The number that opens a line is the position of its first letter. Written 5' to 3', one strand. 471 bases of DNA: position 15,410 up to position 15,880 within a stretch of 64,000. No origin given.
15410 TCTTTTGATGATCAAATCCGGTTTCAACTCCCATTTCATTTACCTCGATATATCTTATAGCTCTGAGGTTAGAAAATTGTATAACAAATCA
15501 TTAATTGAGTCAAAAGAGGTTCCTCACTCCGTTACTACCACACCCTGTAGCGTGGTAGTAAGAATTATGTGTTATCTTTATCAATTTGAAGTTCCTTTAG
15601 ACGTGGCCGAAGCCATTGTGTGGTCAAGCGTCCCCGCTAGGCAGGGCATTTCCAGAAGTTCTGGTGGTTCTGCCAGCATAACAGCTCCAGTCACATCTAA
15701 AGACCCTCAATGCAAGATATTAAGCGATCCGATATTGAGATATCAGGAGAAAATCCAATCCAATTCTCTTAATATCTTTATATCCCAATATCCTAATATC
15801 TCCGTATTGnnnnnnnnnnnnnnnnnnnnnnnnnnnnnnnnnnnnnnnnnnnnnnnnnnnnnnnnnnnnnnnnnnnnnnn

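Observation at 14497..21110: nrdR-nrdJ-nrdJ operon with tandem class II RNR paralogs and a PduO adenosyltransferase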

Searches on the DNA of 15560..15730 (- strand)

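Call 64: build_rna_model(alignment_id=A2)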
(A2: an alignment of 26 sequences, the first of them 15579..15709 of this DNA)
Model R1 built from alignment A2 (26 sequences, 140 columns); structure: RNAalifold consensus.
model positions 129; base pairs 32; branch points 0; effective number of sequences 2.99; information 0.59 bits per position. Calibrated on 0.2 Mb of random sequence (short: E-values are rough).
structure used (alignment columns):
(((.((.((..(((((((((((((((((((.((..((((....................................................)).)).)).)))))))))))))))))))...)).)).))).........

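Call 65: search_with_rna_model(model_id=R1, sources=[window, L001, L003, L004, L005, L006, L007, L008, L009, L010, L011, L012, L013, L014, L015, L016, L017, L018, L019, L020, L021, L022, L024, L025, L026, L027, L028, L029, L030, L032, L033, L034, L035, L036, L037, L038, L039, L040, L042, L043, L044, L045, L046, L047, L048, L050, L051, L052, L053, L054, L055, L056, L057, L058, L059, L060, L061, L062, L063, L064, L065, L066, L067, L069, L070, L071, L072, L073, L074, L075, L076, L077, L078, L079, L080, L081, L082, L083, L084, L085, L086, L087, L088, L089, L090, L091, L092, L093, L094, L095, L096, L097], max_evalue=0.01, make_alignment=true)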
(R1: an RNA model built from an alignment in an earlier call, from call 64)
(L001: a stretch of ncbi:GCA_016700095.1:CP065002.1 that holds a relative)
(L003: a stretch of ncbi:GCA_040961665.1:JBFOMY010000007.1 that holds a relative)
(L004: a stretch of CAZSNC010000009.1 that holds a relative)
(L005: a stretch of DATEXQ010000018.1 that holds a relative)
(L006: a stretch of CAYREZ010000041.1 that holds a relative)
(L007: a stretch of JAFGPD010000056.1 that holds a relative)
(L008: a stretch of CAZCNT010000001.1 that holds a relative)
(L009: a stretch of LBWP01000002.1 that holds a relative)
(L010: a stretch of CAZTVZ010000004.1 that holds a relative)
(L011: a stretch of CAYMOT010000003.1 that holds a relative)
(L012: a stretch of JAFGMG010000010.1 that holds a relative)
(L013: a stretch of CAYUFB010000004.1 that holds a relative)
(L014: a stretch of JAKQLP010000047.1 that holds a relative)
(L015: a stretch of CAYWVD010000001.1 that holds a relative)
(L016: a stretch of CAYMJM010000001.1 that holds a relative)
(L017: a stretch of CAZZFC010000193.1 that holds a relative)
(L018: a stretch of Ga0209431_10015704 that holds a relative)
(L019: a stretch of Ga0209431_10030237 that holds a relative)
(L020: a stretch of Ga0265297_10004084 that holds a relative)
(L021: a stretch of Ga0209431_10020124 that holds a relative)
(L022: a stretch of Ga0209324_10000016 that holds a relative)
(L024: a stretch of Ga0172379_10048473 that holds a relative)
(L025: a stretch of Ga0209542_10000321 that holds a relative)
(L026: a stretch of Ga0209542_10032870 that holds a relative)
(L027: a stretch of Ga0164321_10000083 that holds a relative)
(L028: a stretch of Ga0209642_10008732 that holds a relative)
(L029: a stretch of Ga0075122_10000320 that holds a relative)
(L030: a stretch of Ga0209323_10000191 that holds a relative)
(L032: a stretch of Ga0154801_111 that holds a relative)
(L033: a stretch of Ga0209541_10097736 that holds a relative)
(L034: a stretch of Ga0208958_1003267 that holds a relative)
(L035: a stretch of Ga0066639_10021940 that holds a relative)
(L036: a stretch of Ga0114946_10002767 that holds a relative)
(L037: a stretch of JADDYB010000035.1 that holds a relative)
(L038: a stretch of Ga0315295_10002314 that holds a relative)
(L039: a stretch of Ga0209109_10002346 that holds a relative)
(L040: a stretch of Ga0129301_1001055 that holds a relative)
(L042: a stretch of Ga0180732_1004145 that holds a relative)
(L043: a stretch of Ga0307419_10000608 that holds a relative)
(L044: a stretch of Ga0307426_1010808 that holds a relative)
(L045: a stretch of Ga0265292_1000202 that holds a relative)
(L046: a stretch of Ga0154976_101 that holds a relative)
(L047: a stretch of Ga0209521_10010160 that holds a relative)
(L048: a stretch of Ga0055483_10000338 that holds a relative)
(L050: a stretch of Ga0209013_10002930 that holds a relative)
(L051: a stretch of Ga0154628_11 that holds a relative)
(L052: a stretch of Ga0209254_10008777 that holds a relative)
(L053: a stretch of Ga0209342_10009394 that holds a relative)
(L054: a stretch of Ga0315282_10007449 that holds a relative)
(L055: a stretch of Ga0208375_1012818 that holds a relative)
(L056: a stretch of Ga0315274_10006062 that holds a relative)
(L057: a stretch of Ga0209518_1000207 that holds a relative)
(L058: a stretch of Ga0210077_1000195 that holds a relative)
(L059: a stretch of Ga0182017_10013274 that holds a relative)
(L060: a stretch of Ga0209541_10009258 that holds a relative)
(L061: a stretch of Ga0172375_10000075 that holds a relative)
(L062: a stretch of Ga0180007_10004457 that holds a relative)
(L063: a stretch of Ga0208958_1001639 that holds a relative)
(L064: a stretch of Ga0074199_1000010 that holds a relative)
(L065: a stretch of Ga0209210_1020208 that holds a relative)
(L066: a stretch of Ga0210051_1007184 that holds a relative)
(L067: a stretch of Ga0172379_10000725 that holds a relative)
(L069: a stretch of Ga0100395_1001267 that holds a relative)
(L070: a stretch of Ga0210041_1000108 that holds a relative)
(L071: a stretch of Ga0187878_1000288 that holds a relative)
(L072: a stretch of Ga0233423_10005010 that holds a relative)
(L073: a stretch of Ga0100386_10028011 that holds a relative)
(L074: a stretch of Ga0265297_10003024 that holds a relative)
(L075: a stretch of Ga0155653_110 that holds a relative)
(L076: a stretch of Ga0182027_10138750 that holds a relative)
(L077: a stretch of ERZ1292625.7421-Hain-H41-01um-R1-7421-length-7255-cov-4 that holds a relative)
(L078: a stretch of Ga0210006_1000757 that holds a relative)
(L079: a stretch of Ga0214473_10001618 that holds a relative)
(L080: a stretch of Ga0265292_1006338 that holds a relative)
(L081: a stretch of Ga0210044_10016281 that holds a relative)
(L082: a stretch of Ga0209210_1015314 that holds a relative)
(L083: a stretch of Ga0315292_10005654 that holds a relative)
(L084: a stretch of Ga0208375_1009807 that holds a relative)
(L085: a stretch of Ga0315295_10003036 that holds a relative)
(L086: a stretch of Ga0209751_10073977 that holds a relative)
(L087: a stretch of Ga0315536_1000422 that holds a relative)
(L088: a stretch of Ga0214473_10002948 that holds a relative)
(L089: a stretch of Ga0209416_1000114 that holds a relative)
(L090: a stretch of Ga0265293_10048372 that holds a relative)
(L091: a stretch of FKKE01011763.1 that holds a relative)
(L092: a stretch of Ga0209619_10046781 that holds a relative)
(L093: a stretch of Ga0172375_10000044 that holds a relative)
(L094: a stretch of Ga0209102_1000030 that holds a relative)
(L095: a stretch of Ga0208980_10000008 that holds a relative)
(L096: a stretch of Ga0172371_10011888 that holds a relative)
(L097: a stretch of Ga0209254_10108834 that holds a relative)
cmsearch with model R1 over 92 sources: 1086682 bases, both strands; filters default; matches with E-value up to 0.01: 88.
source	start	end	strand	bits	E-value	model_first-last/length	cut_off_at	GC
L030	6763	6893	+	116.3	1.4e-30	1-129/129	no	0.57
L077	4705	4832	+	116.2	1.5e-30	1-129/129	no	0.57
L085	6647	6774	+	114.6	4.4e-30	1-129/129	no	0.62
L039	446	573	+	114.6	4.5e-30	1-129/129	no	0.62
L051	6647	6774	+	113.7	8.4e-30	1-129/129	no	0.62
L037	4448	4575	+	112.6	1.7e-29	1-129/129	no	0.6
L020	6839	6963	+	112.1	2.4e-29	1-129/129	no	0.62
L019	1345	1472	+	111.9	2.8e-29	1-129/129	no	0.59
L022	6646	6776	+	111.4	3.8e-29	1-129/129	no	0.59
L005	7218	7345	+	111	5.3e-29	1-129/129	no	0.4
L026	165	289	+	109.4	1.5e-28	1-129/129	no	0.61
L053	3319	3443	+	109.4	1.5e-28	1-129/129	no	0.61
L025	6717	6844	+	108.6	2.6e-28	1-129/129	no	0.57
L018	3334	3462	+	108.5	2.9e-28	1-129/129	no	0.47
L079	9210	9338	+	108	4e-28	1-129/129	no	0.48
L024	624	751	+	107.1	7.3e-28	1-129/129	no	0.56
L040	6775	6905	+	103.9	6.5e-27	1-129/129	no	0.6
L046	9146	9277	+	101.7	2.9e-26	1-129/129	no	0.45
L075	1974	2105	+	101.7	2.9e-26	1-129/129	no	0.45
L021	58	185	+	100.3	7.3e-26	1-129/129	no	0.59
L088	5577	5713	+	99.7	1.1e-25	1-129/129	no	0.61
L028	4664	4788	+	98.3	2.9e-25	1-129/129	no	0.42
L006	3755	3891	+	97.3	5.7e-25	1-129/129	no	0.45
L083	1953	2084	+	96.9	7.5e-25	1-129/129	no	0.49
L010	8644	8771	+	96.3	1.1e-24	1-129/129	no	0.59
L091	6848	6972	+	96.3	1.1e-24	1-129/129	no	0.54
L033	2132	2268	+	93.7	6.6e-24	1-129/129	no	0.47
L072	636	763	+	80.2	6e-20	1-129/129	no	0.52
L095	6654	6787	+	69.3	1e-16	1-129/129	no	0.6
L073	659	771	+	66.6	6.2e-16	1-129/129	no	0.56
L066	6443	6555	+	66.5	6.5e-16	1-129/129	no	0.57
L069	6777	6889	+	66.5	6.5e-16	1-129/129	no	0.57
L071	6875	6993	+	61.6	1.8e-14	1-129/129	no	0.55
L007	4855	4988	+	60.9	3e-14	1-129/129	no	0.49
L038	6745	6830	+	52.7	7.8e-12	19-102/129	no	0.62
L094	6891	6974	+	52.7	7.8e-12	17-104/129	no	0.52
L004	11134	11258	+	52.3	1e-11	1-129/129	no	0.46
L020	6830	6954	-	51.6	1.6e-11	1-129/129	no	0.61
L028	4655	4779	-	50.6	3.3e-11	1-129/129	no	0.41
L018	3325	3453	-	49.5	6.9e-11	1-129/129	no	0.48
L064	6757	6869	+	49.2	8.3e-11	1-129/129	no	0.48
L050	9132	9260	+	48.2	1.6e-10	1-129/129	no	0.45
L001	7858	7974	+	46.4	5.4e-10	1-129/129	no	0.41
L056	6765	6877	+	46.4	5.7e-10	1-129/129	no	0.56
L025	6708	6835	-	45.9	8.1e-10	1-129/129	no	0.57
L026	156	280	-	45.5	9.9e-10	1-129/129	no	0.59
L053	3310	3434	-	45.5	9.9e-10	1-129/129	no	0.59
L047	237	322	+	45.5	1.1e-09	19-102/129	no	0.6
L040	6766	6896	-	45.2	1.3e-09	1-129/129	no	0.6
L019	1336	1463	-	44.8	1.6e-09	1-129/129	no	0.58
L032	9205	9312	+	44.3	2.3e-09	1-129/129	no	0.46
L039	437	564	-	43.5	4.1e-09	1-129/129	no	0.6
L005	7209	7336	-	42.8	6.4e-09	1-129/129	no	0.41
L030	6754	6884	-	42.5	7.7e-09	1-129/129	no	0.56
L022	6637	6767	-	42.2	9.5e-09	1-129/129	no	0.56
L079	9201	9329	-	42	1.1e-08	1-129/129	no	0.48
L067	6758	6870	+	40.3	3.6e-08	1-129/129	no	0.49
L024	615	742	-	40.2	3.7e-08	1-129/129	no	0.56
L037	4439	4566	-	39.8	4.9e-08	1-129/129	no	0.59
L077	4696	4823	-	38.9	8.8e-08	1-129/129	no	0.57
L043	6714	6823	+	38.5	1.2e-07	1-129/129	no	0.55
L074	2873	2993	+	38.2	1.4e-07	1-129/129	no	0.48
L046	9137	9268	-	37.9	1.8e-07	1-129/129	no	0.45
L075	1965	2096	-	37.9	1.8e-07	1-129/129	no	0.45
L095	6645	6778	-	37.8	1.9e-07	1-129/129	no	0.57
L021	49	176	-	37.7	2.1e-07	1-129/129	no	0.59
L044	1664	1753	+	36.6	4.3e-07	17-104/129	no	0.62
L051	6638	6765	-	35.8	7.4e-07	1-129/129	no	0.6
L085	6638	6765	-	35.8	7.4e-07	1-129/129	no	0.6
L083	1944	2075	-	34.9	1.3e-06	1-129/129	no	0.49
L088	5568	5704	-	34.4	1.9e-06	1-129/129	no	0.61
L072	627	754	-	33.6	3.4e-06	1-129/129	no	0.51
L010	8635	8762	-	32.8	5.7e-06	1-129/129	no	0.62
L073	650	762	-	31.9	1e-05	1-129/129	no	0.53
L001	7849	7965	-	31.7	1.2e-05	1-129/129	no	0.41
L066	6434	6546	-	31.7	1.2e-05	1-129/129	no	0.54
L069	6768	6880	-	31.7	1.2e-05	1-129/129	no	0.54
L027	5479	5589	+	31.7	1.2e-05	1-129/129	no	0.53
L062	6775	6887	+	31.4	1.5e-05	1-129/129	no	0.42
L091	6839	6963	-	31.1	1.8e-05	1-129/129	no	0.53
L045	6777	6859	+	30.2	3.3e-05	19-102/129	no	0.66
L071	6866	6984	-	28.9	7.8e-05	1-129/129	no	0.56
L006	3746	3882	-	28.1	0.00014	1-129/129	no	0.44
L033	2123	2259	-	28.1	0.00014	1-129/129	no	0.44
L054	6626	6763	+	27.8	0.00017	1-129/129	no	0.53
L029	83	172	+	25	0.0012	17-104/129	no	0.54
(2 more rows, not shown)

Alignment A3: 88 matches aligned to the model, 211 columns, each read 5' to 3' on its own strand. Consensus structure (alignment columns), stored with it:
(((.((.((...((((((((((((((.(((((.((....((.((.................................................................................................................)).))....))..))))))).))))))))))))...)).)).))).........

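Call 66: search_with_rna_model(model_id=R1, sources=[window, L001, L003, L004, L005, L006, L007, L008, L009, L010, L018, L019, L020, L021, L022, L024, L025, L026, L027, L028, L029, L030, L032, L033, L034, L035, L036, L037, L038, L039, L040, L042, L043, L044, L045, L046, L047, L048, L050, L051, L052, L054, L055, L056, L057, L058, L059, L060, L061, L062, L064, L065, L066, L067, L071, L072, L073, L074, L076, L077, L079, L080, L081, L082, L083, L084, L085, L087, L088, L091, L092, L093, L094, L095, L097], max_evalue=1.2e-11, make_alignment=true)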
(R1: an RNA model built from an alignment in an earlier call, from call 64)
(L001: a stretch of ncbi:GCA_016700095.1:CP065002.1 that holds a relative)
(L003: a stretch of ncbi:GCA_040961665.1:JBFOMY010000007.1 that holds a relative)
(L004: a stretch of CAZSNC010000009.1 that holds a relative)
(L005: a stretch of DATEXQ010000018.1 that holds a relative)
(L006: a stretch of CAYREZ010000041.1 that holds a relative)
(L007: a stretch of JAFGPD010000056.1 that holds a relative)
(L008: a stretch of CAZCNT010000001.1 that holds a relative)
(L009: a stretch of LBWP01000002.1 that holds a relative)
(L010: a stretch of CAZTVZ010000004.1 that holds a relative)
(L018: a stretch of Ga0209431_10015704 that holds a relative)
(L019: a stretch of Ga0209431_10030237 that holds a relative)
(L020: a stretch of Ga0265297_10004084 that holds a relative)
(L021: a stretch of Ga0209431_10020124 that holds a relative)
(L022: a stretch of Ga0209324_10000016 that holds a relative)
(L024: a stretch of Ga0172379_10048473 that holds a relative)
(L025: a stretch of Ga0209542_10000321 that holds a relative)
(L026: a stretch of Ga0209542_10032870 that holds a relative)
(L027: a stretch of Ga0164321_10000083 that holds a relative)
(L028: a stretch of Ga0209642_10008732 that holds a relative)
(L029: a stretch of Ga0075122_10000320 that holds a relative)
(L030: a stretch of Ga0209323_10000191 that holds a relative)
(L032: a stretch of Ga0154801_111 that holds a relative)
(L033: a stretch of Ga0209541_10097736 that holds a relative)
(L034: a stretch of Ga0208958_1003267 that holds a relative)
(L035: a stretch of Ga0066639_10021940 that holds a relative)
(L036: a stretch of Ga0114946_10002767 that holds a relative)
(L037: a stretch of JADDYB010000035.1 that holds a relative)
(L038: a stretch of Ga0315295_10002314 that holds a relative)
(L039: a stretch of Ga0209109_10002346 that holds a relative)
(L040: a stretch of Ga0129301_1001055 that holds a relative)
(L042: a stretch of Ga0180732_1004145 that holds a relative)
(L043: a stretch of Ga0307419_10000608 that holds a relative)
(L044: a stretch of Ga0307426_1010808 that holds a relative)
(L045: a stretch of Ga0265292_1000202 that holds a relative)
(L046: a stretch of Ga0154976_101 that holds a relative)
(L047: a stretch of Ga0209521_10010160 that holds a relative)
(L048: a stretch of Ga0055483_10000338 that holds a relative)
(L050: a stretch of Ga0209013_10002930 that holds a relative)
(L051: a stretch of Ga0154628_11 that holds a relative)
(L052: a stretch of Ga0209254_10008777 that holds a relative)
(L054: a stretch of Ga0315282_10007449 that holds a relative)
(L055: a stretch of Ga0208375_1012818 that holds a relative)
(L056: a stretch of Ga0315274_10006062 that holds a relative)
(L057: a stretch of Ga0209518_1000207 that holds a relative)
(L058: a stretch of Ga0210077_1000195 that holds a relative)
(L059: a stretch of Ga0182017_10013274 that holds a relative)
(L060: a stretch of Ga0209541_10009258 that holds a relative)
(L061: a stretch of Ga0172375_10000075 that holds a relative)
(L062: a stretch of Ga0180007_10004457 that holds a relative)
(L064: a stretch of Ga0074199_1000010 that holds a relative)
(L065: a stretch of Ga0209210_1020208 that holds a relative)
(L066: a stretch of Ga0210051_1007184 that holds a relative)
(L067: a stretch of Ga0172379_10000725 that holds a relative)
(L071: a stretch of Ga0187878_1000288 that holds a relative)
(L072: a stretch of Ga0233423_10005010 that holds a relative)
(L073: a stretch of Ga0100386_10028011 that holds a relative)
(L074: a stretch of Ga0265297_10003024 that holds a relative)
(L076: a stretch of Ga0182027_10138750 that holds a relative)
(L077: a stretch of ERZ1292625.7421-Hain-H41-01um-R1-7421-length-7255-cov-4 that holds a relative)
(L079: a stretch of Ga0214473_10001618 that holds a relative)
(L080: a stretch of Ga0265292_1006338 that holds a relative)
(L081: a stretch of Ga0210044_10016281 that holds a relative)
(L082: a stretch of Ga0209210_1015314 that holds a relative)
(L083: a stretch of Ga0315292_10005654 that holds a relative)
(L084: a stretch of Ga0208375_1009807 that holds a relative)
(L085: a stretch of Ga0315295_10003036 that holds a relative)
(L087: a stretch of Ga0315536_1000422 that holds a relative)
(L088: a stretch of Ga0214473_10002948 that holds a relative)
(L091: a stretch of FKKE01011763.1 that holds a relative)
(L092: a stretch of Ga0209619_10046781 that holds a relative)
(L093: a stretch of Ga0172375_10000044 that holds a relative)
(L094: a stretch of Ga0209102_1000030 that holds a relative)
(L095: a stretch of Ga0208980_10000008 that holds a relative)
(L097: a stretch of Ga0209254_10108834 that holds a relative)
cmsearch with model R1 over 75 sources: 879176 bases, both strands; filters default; matches with E-value up to 1.2e-11: 35.
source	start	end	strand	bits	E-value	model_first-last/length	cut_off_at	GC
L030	6763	6893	+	116.3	1.2e-30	1-129/129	no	0.57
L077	4705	4832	+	116.2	1.2e-30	1-129/129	no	0.57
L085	6647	6774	+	114.6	3.6e-30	1-129/129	no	0.62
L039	446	573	+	114.6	3.7e-30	1-129/129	no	0.62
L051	6647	6774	+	113.7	6.8e-30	1-129/129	no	0.62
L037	4448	4575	+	112.6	1.4e-29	1-129/129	no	0.6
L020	6839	6963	+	112.1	1.9e-29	1-129/129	no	0.62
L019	1345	1472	+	111.9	2.3e-29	1-129/129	no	0.59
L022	6646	6776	+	111.4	3.1e-29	1-129/129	no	0.59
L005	7218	7345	+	111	4.3e-29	1-129/129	no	0.4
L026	165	289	+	109.4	1.3e-28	1-129/129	no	0.61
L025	6717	6844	+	108.6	2.1e-28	1-129/129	no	0.57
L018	3334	3462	+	108.5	2.3e-28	1-129/129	no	0.47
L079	9210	9338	+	108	3.2e-28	1-129/129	no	0.48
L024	624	751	+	107.1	5.9e-28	1-129/129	no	0.56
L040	6775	6905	+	103.9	5.2e-27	1-129/129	no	0.6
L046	9146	9277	+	101.7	2.4e-26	1-129/129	no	0.45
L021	58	185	+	100.3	5.9e-26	1-129/129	no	0.59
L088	5577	5713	+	99.7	9.2e-26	1-129/129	no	0.61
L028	4664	4788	+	98.3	2.4e-25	1-129/129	no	0.42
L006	3755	3891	+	97.3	4.6e-25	1-129/129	no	0.45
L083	1953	2084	+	96.9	6.1e-25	1-129/129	no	0.49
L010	8644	8771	+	96.3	8.8e-25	1-129/129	no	0.59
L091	6848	6972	+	96.3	8.9e-25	1-129/129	no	0.54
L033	2132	2268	+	93.7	5.4e-24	1-129/129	no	0.47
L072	636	763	+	80.2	4.9e-20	1-129/129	no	0.52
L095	6654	6787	+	69.3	8.1e-17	1-129/129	no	0.6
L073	659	771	+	66.6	5e-16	1-129/129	no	0.56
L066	6443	6555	+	66.5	5.2e-16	1-129/129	no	0.57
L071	6875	6993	+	61.6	1.5e-14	1-129/129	no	0.55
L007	4855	4988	+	60.9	2.4e-14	1-129/129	no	0.49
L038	6745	6830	+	52.7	6.3e-12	19-102/129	no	0.62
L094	6891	6974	+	52.7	6.3e-12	17-104/129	no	0.52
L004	11134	11258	+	52.3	8.2e-12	1-129/129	no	0.46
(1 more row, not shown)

Alignment A4: 35 matches aligned to the model, 163 columns, each read 5' to 3' on its own strand. Consensus structure (alignment columns), stored with it:
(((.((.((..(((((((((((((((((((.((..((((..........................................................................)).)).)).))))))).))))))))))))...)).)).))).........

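Call 70: search_rna_families(source=window, start=15560, end=15730, threshold=evalue, max_evalue=10)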
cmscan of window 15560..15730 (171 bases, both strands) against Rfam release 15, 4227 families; matches with E-value up to 10: 2.
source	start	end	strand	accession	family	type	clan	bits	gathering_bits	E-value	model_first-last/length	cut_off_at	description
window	15609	15639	-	RF00043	Plasmid_R1162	Gene; antisense;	-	11.9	55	9.8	1-75/75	no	R1162-like plasmid antisense RNA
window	15649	15682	-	RF02173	SMAD5-AS1_1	Gene; lncRNA;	-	7.4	45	5.2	230-263/263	no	SMAD5 antisense RNA 1 conserved region 1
